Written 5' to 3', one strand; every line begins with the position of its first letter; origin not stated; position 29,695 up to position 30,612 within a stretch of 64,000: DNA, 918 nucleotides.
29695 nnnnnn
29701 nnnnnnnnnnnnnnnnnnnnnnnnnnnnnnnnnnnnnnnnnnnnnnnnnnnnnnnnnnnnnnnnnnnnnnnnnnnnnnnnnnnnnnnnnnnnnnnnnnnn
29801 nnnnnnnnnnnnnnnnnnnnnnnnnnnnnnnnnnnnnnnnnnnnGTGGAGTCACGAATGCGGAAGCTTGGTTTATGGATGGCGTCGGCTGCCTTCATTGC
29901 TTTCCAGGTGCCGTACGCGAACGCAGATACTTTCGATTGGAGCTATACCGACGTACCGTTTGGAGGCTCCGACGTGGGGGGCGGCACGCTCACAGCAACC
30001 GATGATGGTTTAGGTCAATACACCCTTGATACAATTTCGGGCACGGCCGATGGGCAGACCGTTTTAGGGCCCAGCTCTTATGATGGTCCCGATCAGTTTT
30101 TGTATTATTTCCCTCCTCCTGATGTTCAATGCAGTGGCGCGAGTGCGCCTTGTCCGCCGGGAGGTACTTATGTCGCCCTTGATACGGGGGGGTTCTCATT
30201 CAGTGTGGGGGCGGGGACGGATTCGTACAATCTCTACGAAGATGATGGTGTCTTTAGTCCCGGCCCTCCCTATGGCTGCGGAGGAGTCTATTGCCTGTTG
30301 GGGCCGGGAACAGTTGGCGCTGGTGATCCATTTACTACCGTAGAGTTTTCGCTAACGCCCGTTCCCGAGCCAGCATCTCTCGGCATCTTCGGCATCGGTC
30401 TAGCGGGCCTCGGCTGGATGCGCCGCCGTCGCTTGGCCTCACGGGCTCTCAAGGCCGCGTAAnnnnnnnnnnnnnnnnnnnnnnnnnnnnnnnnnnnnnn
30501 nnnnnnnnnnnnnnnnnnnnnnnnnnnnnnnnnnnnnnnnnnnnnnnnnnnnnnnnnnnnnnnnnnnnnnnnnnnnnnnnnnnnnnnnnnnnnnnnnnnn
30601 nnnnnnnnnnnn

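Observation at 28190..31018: Low-GC islet abutting the tRNA-Glu(CUC) 3' end: Cys-rich peptide, PEP-CTERM protein, orphan recombinase-HTH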

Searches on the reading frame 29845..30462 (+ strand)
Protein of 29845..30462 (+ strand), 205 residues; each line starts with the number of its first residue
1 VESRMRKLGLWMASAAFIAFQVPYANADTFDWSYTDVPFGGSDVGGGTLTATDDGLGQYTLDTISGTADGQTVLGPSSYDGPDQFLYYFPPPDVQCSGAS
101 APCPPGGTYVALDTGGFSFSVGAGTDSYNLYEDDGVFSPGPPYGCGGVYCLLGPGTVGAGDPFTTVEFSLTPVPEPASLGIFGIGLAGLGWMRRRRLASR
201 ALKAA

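Call 6: search_protein_families(library=pfam, proteins=[window:29845-30462:+], max_evalue=0.1)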
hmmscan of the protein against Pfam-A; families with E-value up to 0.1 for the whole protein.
window:29845-30462:+ (205 aa): 1 family
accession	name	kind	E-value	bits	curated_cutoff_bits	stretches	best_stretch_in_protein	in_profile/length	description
PF07589.16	PEP-CTERM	-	5.7e-08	33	20.7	1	172-194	1-24/24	PEP-CTERM motif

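Call 9: find_encoding_contigs(protein=window:29857-30462:+, flank=10000, max_places=10)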
Protein window:29857-30462:+ (201 aa): 1 contig read that carries it; 1 place shown.
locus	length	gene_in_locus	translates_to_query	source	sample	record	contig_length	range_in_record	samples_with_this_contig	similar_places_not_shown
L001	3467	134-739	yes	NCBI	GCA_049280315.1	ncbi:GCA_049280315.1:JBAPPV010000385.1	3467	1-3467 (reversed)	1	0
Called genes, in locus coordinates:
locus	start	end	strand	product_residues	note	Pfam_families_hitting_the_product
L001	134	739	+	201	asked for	PF07589:PEP_exosort_dom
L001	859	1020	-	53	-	-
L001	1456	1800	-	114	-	-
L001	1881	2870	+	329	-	PF01479:S4, PF00849:PseudoU_synth_2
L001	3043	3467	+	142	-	PF00140:Sigma70_r1_2, PF04542:Sigma70_r2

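Call 16: find_homologous_proteins(query=window:29857-30462:+)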
Query window:29857-30462:+ (201 aa): 28 proteins with E <= 0.001 among 1091 candidates.
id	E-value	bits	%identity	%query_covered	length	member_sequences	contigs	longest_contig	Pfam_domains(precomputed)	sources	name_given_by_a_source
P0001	9.8e-131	452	100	100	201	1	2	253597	PF07589.17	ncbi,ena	ncbi:MAG: PEP-CTERM sorting domain-containing protein [Alphaproteobacteria bacterium]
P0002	1.6e-48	183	56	100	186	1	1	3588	-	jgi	jgi:hypothetical protein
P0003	5.5e-45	172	53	97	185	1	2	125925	-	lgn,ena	-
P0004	8.6e-44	168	54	96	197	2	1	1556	-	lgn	-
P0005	1.3e-43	167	53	97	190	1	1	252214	-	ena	-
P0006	2.8e-42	163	58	71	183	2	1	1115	-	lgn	-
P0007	1.1e-39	155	54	81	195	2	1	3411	-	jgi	-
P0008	4.1e-39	153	48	100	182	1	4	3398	-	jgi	jgi:hypothetical protein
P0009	8.3e-38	148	47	100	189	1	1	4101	PF07589.17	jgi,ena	-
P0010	9.3e-37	145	44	98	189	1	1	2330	PF07589.17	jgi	jgi:hypothetical protein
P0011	1.8e-35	141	43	98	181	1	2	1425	PF07589.17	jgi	jgi:hypothetical protein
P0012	3.7e-34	137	45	87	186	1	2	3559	PF07589.17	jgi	jgi:hypothetical protein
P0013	5.4e-34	136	45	98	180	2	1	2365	PF07589.17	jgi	jgi:hypothetical protein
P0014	1.2e-33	135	46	90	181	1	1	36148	PF07589.17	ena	-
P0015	1.5e-33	134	47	95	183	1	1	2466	PF07589.17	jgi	jgi:hypothetical protein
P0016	4.7e-32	130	47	69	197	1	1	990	PF07589.17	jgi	jgi:hypothetical protein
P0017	8.0e-30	122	45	96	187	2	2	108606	-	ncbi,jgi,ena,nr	ncbi:MAG TPA: hypothetical protein VNW15_00165 [Rhizomicrobium sp.]|jgi:hypothetical protein|nr:hypo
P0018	4.7e-27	113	42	100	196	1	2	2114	PF07589.17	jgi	jgi:hypothetical protein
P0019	1.8e-26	111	41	96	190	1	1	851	PF07589.17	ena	-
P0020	3.8e-25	107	47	76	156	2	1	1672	PF07589.17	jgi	-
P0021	3.1e-24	104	50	65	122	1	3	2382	PF07589.17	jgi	jgi:hypothetical protein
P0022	4.0e-21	94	44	97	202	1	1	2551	PF07589.17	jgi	jgi:hypothetical protein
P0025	4.6e-4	38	60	22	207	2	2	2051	PF07589.17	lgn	-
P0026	4.9e-4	38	32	77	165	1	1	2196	PF07589.17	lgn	-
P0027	6.5e-4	38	35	53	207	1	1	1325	PF07589.17,PF01483.28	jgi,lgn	jgi:hypothetical protein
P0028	7.9e-4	37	84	12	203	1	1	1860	PF07589.17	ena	-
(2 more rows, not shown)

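Call 17: find_encoding_contigs(protein=P0003, flank=8000, max_places=3)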
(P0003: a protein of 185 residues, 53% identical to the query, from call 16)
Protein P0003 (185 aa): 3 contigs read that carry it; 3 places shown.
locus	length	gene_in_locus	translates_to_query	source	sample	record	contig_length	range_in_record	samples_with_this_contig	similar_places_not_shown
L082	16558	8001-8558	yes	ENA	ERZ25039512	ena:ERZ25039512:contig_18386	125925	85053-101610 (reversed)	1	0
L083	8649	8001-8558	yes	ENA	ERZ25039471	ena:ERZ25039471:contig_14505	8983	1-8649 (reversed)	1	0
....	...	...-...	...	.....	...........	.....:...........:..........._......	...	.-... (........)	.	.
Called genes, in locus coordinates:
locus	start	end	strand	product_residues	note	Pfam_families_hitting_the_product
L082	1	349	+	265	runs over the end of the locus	-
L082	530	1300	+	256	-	PF13365:Trypsin_2 (weak)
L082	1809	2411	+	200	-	-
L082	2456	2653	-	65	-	-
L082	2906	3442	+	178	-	-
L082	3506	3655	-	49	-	-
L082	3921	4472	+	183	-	-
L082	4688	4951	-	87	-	PF06776:IalB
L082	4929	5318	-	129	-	-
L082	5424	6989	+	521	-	-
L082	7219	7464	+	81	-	-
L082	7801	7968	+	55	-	-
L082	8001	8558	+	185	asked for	-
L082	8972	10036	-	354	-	PF01548:DEDD_Tnp_IS110, PF02371:Transposase_20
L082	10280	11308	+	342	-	PF01548:DEDD_Tnp_IS110, PF02371:Transposase_20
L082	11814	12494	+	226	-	-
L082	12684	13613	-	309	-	PF00535:Glycos_transf_2, PF13641:Glyco_tranf_2_3 (weak), PF13632:Glyco_trans_2_3 (faint)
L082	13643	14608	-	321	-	PF01073:3Beta_HSD (weak), PF01370:Epimerase, PF04321:RmlD_sub_bind, PF16363:GDP_Man_Dehyd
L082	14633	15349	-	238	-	PF01073:3Beta_HSD (faint), PF01370:Epimerase, PF04321:RmlD_sub_bind, PF16363:GDP_Man_Dehyd, PF02719:Polysacc_synt_2, PF07993:NAD_binding_4 (weak)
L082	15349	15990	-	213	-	PF00908:dTDP_sugar_isom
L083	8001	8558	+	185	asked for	-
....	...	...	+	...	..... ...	-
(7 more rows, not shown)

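Call 18: find_encoding_contigs(protein=P0005, flank=8000, max_places=3)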
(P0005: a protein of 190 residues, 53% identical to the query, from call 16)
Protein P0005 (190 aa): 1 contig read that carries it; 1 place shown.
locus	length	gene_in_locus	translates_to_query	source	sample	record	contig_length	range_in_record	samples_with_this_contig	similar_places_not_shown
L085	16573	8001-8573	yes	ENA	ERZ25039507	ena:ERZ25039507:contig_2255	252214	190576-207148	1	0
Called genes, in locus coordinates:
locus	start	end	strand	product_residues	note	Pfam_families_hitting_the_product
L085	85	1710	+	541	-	-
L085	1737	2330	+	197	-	-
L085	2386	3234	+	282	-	-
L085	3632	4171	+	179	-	PF01042:Ribonuc_L-PSP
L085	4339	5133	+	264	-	PF01135:PCMT, PF13489:Methyltransf_23, PF01209:Ubie_methyltran, PF13649:Methyltransf_25, PF13847:Methyltransf_31, PF08241:Methyltransf_11, PF08242:Methyltransf_12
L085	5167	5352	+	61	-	-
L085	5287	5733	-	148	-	-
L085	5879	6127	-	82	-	PF03992:ABM (weak)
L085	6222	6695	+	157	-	PF01047:MarR (faint), PF12802:MarR_2, PF25212:HVO_A0114 (weak)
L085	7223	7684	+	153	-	PF14588:YjgF_endoribonc, PF01042:Ribonuc_L-PSP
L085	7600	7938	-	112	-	-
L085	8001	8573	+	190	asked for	-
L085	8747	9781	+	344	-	PF01548:DEDD_Tnp_IS110, PF02371:Transposase_20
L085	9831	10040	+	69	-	-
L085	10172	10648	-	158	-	PF07045:DUF1330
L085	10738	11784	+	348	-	PF08240:ADH_N, PF01262:AlaDh_PNT_C (weak), PF16912:Glu_dehyd_C, PF00107:ADH_zinc_N, PF13602:ADH_zinc_N_2 (weak)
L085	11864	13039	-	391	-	-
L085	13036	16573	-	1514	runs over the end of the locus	-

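Call 19: find_encoding_contigs(protein=P0017, flank=8000, max_places=3)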
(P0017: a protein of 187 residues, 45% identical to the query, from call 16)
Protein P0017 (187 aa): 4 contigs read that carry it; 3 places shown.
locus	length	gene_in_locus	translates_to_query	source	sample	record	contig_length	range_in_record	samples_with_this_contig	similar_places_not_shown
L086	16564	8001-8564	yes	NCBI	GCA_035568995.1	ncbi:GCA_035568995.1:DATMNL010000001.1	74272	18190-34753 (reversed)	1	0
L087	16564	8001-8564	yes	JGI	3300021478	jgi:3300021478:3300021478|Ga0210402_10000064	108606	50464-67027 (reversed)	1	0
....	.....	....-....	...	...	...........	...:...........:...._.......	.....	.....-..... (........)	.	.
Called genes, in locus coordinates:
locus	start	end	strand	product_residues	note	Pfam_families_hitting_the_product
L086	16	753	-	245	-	PF04402:SIMPL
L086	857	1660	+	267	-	PF01381:HTH_3 (weak)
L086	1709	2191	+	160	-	PF00581:Rhodanese (weak)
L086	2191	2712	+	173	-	PF00578:AhpC-TSA, PF08534:Redoxin, PF00255:GSHPx (weak), PF00085:Thioredoxin (weak), PF13905:Thioredoxin_8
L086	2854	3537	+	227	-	-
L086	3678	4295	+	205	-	-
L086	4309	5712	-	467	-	-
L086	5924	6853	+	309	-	PF04909:Amidohydro_2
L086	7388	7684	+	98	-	PF07238:PilZ (weak)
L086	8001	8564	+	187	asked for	-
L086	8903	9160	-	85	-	PF02597:ThiS (weak)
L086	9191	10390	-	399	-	PF25852:DUF6242_C (faint), PF15902:Sortilin-Vps10 (faint)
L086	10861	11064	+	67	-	-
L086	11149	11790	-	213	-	PF07589:PEP_exosort_dom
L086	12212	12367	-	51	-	PF00196:GerE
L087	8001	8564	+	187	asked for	-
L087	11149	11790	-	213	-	PF07589:PEP_exosort_dom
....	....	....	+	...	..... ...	-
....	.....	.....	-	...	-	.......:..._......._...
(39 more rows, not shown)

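Call 23: search_protein_families(library=ncbifam, proteins=[window:29857-30462:+], max_evalue=1)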
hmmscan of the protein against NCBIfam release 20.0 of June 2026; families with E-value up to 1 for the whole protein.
window:29857-30462:+ (201 aa): 13 families
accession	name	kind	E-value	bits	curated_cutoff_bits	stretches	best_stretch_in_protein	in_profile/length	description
NF041538.1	PEP_EDSA_1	subfamily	6e-09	36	100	1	160-192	276-307/307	EDSAP-1 family PEP-CTERM protein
NF033554.9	floc_PepA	equivalog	3.4e-07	30.4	80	1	162-192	230-260/261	flocculation-associated PEP-CTERM protein PepA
NF038126.1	PEP_CTERM_FxDxF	subfamily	4.2e-07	30.3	50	1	143-192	115-165/165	FxDxF family PEP-CTERM protein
NF038125.1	PEP_CTERM_THxN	subfamily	6.1e-07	29.3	85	1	163-192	214-246/246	THxN family PEP-CTERM protein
NF038129.1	PEP_NF038129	equivalog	1.4e-06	28.2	65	1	152-192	153-194/194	NF038129 family PEP-CTERM protein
TIGR02595.1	PEP_CTERM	domain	4.8e-06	27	16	1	169-192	1-24/24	PEP-CTERM sorting domain-containing protein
NF041927.1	Xrt_dep_XDP1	equivalog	0.00011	22.3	125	1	167-192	217-242/242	exosortase-dependent surface protein XDP1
NF033947.0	PEP-cistern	hypoth_equivalog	0.00015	21.6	60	1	153-191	160-195/195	cistern family PEP-CTERM protein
NF038124.1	PEP_CTERM_TLD_A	exception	0.00022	20.9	100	1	164-192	206-234/235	PEP_CTERM-anchored TLD domain-containing protein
NF038120.1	PEP_CTERM_QFxxD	subfamily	0.00048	20.1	80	1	165-192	189-214/215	NF038120 family PEP-CTERM protein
TIGR03370.1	VPLPA-CTERM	domain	0.00075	19.5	25.35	1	169-192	1-24/25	VPLPA-CTERM sorting domain-containing protein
NF038118.1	PEP_CTERM_CCXG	equivalog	0.0014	18.4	90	1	163-192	170-199/199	CCXG family PEP-CTERM protein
NF038119.1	PEP_CTERM_MHFG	equivalog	0.0072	16.7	100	1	160-192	227-259/260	MHFG family PEP-CTERM protein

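Call 72: predict_structure(alignment_id=A2)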
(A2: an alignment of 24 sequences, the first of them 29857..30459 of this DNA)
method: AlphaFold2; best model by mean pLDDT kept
length: 201 residues; sequences in the alignment: 24
mean_pLDDT: 80.9   pTM: 0.69
mean pLDDT of the five models: 80.9, 80.4, 76.4, 75.8, 75.6
residues with pLDDT >= 90: 87; 70-90: 60; 50-70: 47; < 50: 7
segments of 3 or more residues with pLDDT < 50: none
pLDDT, mean of each block of 10 residues (from residue 1): 57 55 85 76 95 93 96 94 75 51 69 95 93 71 89 87 91 71 87 86 78
secondary structure, 60 per line:
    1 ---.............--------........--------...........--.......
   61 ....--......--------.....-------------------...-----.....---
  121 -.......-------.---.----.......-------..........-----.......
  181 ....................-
elements in order: H4-16 E25-32 E41-51 E54-64 E67-72 E81-85 E105-107 E113-117 E122-128 E145-151 E159-168 H174-200

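Call 97: find_related_loci(query=A2, collection=viral_contigs, flank=6000)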
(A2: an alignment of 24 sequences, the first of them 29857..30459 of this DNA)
Query A2 (201 aa) in viral_contigs; peptide patterns used: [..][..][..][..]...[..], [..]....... (x = any residue, [..] = any of these).
33 stretches matched a pattern, but none encodes a relative of the query by tblastn (E <= 1e-3).

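Call 100: search_dna_similar(query=window:29857-30459:+, collection=plasmids, mode=protein, max_evalue=0.001, max_rows=15)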
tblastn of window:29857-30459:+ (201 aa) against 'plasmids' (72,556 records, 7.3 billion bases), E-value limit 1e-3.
No match.
